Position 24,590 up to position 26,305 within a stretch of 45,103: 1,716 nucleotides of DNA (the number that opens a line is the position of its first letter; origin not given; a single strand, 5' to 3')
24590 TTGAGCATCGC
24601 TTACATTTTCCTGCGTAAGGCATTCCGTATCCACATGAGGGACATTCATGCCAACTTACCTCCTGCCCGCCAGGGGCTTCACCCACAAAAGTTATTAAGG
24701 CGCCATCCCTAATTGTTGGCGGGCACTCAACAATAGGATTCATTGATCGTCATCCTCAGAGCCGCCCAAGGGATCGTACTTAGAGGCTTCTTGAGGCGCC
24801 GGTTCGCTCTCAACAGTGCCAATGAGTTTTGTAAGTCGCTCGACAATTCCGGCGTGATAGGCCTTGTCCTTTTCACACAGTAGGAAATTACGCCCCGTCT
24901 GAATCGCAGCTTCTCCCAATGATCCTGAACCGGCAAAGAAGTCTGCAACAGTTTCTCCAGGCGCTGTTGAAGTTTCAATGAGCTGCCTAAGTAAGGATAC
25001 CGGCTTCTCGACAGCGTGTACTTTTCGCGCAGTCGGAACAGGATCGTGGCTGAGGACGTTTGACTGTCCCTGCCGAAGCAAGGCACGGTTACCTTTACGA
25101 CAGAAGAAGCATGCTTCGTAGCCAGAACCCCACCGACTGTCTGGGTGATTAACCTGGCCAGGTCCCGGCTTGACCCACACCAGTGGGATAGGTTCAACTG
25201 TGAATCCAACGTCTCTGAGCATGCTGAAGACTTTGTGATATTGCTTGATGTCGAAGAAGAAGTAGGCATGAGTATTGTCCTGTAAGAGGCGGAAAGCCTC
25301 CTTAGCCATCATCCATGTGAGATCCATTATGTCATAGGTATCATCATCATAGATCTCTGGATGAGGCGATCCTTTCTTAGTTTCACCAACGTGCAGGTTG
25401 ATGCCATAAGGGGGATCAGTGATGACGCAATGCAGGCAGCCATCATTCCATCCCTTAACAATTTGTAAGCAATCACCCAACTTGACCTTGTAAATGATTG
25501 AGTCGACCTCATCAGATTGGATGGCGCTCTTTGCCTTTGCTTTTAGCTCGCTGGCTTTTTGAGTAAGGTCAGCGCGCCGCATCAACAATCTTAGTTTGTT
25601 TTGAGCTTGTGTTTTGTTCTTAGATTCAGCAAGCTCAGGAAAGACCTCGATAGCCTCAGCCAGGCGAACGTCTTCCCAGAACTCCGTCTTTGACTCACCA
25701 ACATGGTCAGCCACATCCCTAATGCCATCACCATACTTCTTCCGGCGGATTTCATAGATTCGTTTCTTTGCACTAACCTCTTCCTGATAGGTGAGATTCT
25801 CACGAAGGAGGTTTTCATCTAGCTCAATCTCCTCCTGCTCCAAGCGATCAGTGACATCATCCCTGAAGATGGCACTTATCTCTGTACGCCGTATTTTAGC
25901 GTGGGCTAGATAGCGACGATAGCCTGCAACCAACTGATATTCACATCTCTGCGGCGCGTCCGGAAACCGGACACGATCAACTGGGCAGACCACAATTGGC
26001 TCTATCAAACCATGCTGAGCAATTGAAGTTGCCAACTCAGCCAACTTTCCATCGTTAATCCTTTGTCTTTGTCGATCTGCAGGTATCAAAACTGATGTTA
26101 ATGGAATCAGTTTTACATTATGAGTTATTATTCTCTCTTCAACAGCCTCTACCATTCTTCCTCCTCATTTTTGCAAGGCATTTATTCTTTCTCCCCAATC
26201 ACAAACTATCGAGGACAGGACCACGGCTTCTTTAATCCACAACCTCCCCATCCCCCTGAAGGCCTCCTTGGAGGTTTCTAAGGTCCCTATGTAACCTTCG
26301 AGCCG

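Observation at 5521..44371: Eight dispersed copies of the palindrome TGTCCGG-WWW-CCGGACA, conserved regardless of coding frame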

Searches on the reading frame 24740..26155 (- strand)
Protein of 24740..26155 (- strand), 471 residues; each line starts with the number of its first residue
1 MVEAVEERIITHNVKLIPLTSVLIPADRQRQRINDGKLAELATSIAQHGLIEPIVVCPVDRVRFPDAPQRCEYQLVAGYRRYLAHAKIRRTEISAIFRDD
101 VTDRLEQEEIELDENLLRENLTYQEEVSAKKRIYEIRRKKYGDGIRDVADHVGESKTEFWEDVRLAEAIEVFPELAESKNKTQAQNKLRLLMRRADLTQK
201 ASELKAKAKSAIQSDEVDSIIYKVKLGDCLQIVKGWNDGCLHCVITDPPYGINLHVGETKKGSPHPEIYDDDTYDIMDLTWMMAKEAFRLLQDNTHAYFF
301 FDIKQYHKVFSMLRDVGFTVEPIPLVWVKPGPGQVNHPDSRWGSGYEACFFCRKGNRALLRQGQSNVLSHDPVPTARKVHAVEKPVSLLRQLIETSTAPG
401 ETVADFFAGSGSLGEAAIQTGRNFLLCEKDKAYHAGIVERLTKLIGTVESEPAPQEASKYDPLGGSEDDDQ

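Call 7: search_protein_families(library=pfam, proteins=[window:24740-26155:-], max_evalue=0.01)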
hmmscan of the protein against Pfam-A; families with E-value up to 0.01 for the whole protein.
window:24740-26155:- (471 aa): 2 families
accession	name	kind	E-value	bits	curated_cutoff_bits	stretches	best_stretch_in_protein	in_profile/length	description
PF01555.25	N6_N4_Mtase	-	1.7e-23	84.1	26.7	1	242-437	2-219/221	DNA methylase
PF02195.25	ParB_N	-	3.6e-11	43.4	26.3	1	14-104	3-83/95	ParB N-terminal domain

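Call 8: search_protein_families(library=phrogs, proteins=[window:24740-26155:-], max_evalue=0.001)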
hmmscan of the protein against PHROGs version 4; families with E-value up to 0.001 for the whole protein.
window:24740-26155:- (471 aa): 17 families
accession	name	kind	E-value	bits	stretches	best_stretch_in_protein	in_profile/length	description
phrog_67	-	other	1.1e-48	167.9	1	212-447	114-349/743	DNA methyltransferase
phrog_498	-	other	1.2e-32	114.3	2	241-448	223-427/633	DNA methyltransferase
phrog_3264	-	DNA, RNA and nucleotide metabolism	4.2e-20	73.6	1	7-222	42-242/337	ParB-like partition protein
phrog_3008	-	other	9.2e-20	71.9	1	371-447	141-217/244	DNA methyltransferase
phrog_4715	-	DNA, RNA and nucleotide metabolism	3.1e-18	66.5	1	8-217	141-354/630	ParB-like partition protein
phrog_18293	-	other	1.6e-16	61.3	1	372-443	38-109/119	methyltransferase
phrog_6952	-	other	7.4e-14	53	1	366-444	100-178/181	DNA methyltransferase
phrog_6218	-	DNA, RNA and nucleotide metabolism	2.2e-10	41.3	1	33-189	22-160/506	ParB-like partition protein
phrog_8769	-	other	9.2e-09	36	1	390-445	2-57/71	methyltransferase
phrog_12047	-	DNA, RNA and nucleotide metabolism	1.1e-08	36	1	29-142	12-111/301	ParB-like partition nuclease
phrog_6025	-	other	1.3e-07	32.4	1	222-330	12-111/192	DNA methyltransferase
phrog_3951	-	unknown function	4.6e-06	27.3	1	14-189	18-177/301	-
phrog_23148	-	unknown function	1e-05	26.7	1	380-442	85-147/165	-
phrog_8071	-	DNA, RNA and nucleotide metabolism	0.00014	22.2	1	17-120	10-98/389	ParB-like partition protein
phrog_940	-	DNA, RNA and nucleotide metabolism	0.00017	21.9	1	31-131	21-110/388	nuclease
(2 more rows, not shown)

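Call 33: search_protein_families(library=pfam, max_evalue=0.01, proteins=[window:24740-26155:-])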
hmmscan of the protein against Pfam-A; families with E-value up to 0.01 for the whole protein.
window:24740-26155:- (471 aa): 2 families
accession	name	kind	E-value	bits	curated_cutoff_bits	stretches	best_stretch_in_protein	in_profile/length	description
PF01555.25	N6_N4_Mtase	-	1.7e-23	84.1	26.7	1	242-437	2-219/221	DNA methylase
PF02195.25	ParB_N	-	3.6e-11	43.4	26.3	1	14-104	3-83/95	ParB N-terminal domain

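Call 34: search_solved_structures(query=window:24740-26155:-, max_evalue=0.01, show_alignments=2)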
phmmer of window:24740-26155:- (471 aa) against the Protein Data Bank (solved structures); distinct sequences matched with E-value up to 0.01: 21.
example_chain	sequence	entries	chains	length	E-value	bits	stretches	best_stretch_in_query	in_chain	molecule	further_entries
6pbd_A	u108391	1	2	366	2.3e-12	49.8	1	376-446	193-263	Modification methylase CcrMI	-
1eg2_A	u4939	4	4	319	2.6e-10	43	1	377-431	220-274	MODIFICATION METHYLASE RSRI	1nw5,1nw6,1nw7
1nw8_A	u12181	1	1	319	6.3e-10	41.7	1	377-431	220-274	MODIFICATION METHYLASE RSRI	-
1vz0_A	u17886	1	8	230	6.5e-10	41.7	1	15-208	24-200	Chromosome-partitioning protein Spo0J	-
7nfu_A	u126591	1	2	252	2e-09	40.1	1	3-138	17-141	Nucleoid occlusion protein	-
7ng0_A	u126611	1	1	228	2.3e-09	39.9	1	13-138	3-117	Nucleoid occlusion protein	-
7ol9_A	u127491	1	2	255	4.6e-09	38.9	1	14-196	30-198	Nucleoid occlusion protein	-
5hek_A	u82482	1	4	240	8.1e-09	38.1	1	227-442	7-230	Adenine specific DNA methyltransferase (DpnA)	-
5hfj_A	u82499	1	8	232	1e-08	37.7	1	227-441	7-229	Adenine specific DNA methyltransferase (DpnA)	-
2zie_A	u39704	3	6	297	1.1e-06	31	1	207-292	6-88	Putative modification methylase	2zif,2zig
6t1f_A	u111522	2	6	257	2.6e-06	29.8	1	26-165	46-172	Chromosome-partitioning protein ParB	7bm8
8s9n_A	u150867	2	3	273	3.3e-06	29.5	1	211-441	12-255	DNA cytosine-N4 methyltransferase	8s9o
6sdk_A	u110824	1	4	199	5e-06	28.9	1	28-168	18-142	Stage 0 sporulation protein J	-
7o0n_A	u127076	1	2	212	5.6e-06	28.7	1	16-135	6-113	ParB family protein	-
7bnk_A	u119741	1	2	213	5.6e-06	28.7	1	16-135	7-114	ParB family protein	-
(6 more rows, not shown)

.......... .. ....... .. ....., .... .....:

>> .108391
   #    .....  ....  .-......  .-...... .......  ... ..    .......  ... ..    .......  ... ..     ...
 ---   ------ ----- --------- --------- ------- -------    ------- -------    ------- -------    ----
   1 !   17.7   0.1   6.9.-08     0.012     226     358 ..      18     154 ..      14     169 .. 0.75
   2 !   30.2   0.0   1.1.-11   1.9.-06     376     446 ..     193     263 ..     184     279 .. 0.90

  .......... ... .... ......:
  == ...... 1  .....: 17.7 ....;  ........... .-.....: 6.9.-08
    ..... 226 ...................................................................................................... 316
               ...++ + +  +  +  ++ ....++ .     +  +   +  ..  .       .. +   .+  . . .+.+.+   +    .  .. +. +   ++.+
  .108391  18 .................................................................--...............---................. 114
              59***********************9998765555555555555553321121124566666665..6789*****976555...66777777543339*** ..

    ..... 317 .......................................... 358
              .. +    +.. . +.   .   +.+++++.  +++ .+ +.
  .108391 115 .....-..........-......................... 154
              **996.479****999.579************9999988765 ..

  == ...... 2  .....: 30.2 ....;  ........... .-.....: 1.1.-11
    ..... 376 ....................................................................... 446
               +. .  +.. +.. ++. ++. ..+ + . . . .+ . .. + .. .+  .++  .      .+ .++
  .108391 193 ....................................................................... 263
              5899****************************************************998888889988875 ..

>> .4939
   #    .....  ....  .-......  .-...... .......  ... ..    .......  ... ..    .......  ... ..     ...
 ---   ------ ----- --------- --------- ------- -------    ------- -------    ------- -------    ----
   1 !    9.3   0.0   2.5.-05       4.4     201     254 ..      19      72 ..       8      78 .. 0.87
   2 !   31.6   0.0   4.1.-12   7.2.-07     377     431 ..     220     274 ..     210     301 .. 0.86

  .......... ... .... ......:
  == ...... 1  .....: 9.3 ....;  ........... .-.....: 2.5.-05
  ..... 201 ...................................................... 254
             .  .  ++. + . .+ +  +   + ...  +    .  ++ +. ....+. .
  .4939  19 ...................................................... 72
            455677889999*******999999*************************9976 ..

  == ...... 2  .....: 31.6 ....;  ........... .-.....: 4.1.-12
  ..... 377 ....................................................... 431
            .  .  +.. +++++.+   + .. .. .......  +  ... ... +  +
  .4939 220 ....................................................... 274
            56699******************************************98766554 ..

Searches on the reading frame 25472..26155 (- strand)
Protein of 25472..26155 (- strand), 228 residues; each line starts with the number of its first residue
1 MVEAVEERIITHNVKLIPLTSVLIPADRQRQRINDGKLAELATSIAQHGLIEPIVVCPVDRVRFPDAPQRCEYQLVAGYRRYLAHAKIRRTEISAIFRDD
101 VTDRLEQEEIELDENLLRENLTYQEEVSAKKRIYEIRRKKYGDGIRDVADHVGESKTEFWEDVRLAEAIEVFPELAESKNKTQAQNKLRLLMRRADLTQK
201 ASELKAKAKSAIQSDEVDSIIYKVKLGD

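Call 44: find_homologous_proteins(query=window:25472-26155:-, max_evalue=0.00001)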
Query seq(228 aa) (228 aa): 7 proteins with E <= 0.00001 among 498 candidates.
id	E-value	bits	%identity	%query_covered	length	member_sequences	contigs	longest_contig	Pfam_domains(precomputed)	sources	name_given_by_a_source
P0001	1.2e-60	223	54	84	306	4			PF02195.27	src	-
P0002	1.3e-58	216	51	93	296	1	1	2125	PF02195.27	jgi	-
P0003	6.8e-55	204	58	80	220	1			PF02195.27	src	-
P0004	4.0e-47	179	68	58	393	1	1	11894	PF01555.25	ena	-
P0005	6.3e-35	139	61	54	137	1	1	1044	PF02195.27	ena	-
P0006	2.3e-32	131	52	58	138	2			PF02195.27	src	-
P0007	6.7e-28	116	60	49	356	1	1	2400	PF01555.25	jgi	jgi:site-specific DNA-methyltransferase (adenine-specific)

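Call 74: search_dna_similar(query=window:25565-26155:-, collection=phages, mode=protein, max_rows=40, max_evalue=0.001)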
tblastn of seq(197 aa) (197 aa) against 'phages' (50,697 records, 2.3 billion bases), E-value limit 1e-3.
Records with a match: 32; places in all: 34; records where one place covers at least 80% of the query: 7.
Best place of each record, by identity: <60% 32.
By first word of the organism name: Gordonia 9; Bacteriophage 8; Listeria 4; Leptospira 3; Staphylococcus 2; Acinetobacter 2; Arthrobacter 2; Desulfofustis 1; Dolichospermum 1.
By host as written in the record: - 11; Gordonia terrae 3612 8; Listeria monocytogenes 4; Staphylococcus aureus 2; Homo sapiens 2; Arthrobacter globiformis B-2979 SEA 2; Leptospira inadai M34/99 serogroup Lyme 1; Dolichospermum flos-aquae 1; and 1 more.
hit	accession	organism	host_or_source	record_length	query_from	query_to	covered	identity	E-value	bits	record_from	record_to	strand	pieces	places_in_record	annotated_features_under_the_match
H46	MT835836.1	Bacteriophage sp.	human fecal samples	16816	14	190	90%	29.4%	5e-6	52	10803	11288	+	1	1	record has no annotation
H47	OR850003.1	Staphylococcus phage SA 1298 Kay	Staphylococcus aureus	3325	13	179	85%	30.8%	6e-7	54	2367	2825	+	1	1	record has no annotation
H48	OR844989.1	Staphylococcus phage SA 1306 Kay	Staphylococcus aureus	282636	13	179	85%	30.8%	6e-7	54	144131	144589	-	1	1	record has no annotation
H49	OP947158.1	Desulfofustis phage LS06-2018-MD01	-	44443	29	189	82%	31.2%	9e-11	66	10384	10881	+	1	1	ParB-like partition protein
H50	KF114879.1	Leptospira phage vB_LbrZ_5399-LE1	Homo sapiens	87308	17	174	80%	31.7%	3e-9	61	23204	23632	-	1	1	ParB-like protein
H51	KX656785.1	Leptospira phage Lin_34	Leptospira inadai M34/99 serogroup Lyme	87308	17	174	80%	31.7%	3e-9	61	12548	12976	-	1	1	record has no annotation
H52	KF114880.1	Leptospira phage vB_LinZ_10-LE1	Homo sapiens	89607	17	174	80%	31.7%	3e-9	61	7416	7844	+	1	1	ParB-like protein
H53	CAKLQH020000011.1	Acinetobacter phage MD-2021a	not known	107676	30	165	69%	33.1%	5e-7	55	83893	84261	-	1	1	parB: putative ParB partition protein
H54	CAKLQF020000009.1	Acinetobacter phage MD-2021a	not known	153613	30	165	69%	33.1%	5e-7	55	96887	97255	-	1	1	parB: putative ParB partition protein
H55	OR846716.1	Listeria phage LM 4-11-1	Listeria monocytogenes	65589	1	129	65%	34.1%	1e-4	48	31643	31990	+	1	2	record has no annotation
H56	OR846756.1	Listeria phage LM 4-11-1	Listeria monocytogenes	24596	1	129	65%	34.1%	1e-4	48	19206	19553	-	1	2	record has no annotation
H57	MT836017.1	Bacteriophage sp.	human fecal samples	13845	2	129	65%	34.4%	2e-7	56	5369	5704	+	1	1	record has no annotation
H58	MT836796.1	Bacteriophage sp.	human fecal samples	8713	9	165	80%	27.8%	4e-4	46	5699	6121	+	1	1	record has no annotation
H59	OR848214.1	Listeria phage LM 4-14-1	Listeria monocytogenes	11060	25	165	72%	30.3%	3e-5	49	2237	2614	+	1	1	record has no annotation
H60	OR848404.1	Listeria phage LM 4-14-1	Listeria monocytogenes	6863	25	165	72%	29.6%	2e-4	47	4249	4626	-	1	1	record has no annotation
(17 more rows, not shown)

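Call 95: find_related_loci(query=A3, collection=viral_contigs, flank=10000)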
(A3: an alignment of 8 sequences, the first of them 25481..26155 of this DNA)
Query A3 (225 aa) in viral_contigs; peptide patterns used: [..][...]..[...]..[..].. (x = any residue, [..] = any of these).
270 stretches matched a pattern; 218 encode a relative of the query (tblastn E <= 1e-3); the best 80 are kept; 80 distinct loci.
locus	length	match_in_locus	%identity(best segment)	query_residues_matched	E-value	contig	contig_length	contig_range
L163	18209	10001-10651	67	4-224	1e-94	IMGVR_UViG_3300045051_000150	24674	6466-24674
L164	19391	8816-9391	54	19-210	3e-67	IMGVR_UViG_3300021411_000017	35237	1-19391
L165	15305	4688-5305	50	17-224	2e-63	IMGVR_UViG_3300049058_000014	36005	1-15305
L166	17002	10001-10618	50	17-224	2e-63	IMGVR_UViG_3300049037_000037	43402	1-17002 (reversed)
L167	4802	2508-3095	31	29-210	2e-21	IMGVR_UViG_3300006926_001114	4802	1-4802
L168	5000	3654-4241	31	29-210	2e-21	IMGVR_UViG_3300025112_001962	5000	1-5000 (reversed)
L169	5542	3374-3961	31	29-210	2e-21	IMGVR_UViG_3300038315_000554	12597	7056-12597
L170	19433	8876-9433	34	9-191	3e-21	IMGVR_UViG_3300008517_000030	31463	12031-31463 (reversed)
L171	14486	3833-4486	31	20-221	7e-21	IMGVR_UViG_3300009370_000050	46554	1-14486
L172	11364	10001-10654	31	20-221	7e-21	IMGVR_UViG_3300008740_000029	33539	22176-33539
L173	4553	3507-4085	32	14-213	4e-20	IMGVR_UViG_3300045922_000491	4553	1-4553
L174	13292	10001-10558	33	14-201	4e-20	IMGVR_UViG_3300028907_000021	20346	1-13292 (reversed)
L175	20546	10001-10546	34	14-184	1e-19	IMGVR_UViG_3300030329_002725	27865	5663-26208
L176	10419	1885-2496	30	13-207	1e-17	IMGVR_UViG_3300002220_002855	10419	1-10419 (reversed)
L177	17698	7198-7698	34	28-193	1e-17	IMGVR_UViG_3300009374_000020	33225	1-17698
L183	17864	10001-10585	31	6-191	3e-17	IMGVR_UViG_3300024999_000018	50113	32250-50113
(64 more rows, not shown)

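Call 101: search_dna_similar(query=L183:9968-11359:+, collection=phages, mode=protein, max_rows=15, max_evalue=1e-20)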
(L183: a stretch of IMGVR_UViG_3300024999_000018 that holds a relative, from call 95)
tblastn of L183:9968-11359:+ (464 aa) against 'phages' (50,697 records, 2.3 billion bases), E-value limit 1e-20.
Records with a match: 1; places in all: 1; records where one place covers at least 80% of the query: 1.
Best place of each record, by identity: <60% 1.
By first word of the organism name: Desulfofustis 1.
By host as written in the record: - 1.
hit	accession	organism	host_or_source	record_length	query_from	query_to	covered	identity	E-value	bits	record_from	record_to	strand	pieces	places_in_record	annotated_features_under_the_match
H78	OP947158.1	Desulfofustis phage LS06-2018-MD01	-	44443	9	457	97%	40.3%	4e-101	337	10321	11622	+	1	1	ParB-like partition protein | tail protein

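Call 102: search_dna_similar(query=L175:9995-11359:+, collection=phages, mode=protein, max_rows=15, max_evalue=1e-20)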
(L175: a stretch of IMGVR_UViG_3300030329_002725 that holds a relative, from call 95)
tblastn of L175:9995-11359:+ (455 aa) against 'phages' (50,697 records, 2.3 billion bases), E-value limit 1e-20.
Records with a match: 1; places in all: 1; records where one place covers at least 80% of the query: 1.
Best place of each record, by identity: <60% 1.
By first word of the organism name: Desulfofustis 1.
By host as written in the record: - 1.
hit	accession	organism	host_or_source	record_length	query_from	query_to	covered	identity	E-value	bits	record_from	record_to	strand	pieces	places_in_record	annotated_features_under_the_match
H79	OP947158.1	Desulfofustis phage LS06-2018-MD01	-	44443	1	447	98%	45.5%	4e-113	371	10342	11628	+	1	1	ParB-like partition protein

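Call 106: find_encoding_contigs(protein=P0002, flank=10000, max_places=2)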
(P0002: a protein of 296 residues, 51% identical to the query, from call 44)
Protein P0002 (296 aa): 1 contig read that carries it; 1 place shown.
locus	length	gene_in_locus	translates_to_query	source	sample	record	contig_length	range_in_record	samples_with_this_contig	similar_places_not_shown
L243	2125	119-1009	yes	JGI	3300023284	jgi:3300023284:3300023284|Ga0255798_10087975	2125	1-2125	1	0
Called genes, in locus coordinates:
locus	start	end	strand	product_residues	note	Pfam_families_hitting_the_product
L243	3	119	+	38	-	?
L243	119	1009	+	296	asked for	PF02195:ParB_N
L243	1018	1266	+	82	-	-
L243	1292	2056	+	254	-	-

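Call 107: find_encoding_contigs(protein=P0004, flank=10000, max_places=2)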
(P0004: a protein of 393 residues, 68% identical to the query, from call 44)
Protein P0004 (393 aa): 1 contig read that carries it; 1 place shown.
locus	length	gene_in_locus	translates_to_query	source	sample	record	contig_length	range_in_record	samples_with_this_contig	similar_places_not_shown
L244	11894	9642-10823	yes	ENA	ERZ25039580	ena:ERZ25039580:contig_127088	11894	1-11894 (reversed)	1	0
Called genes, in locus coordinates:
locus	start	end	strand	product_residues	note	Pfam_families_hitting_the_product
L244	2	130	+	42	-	?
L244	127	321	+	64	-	-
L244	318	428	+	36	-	-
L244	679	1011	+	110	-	-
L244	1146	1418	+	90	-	-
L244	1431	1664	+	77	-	-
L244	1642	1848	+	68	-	-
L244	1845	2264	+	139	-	-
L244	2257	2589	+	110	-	-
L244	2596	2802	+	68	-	-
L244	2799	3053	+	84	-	-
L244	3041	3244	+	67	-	-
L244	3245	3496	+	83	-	-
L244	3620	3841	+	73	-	-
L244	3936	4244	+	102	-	-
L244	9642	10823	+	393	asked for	PF01555:N6_N4_Mtase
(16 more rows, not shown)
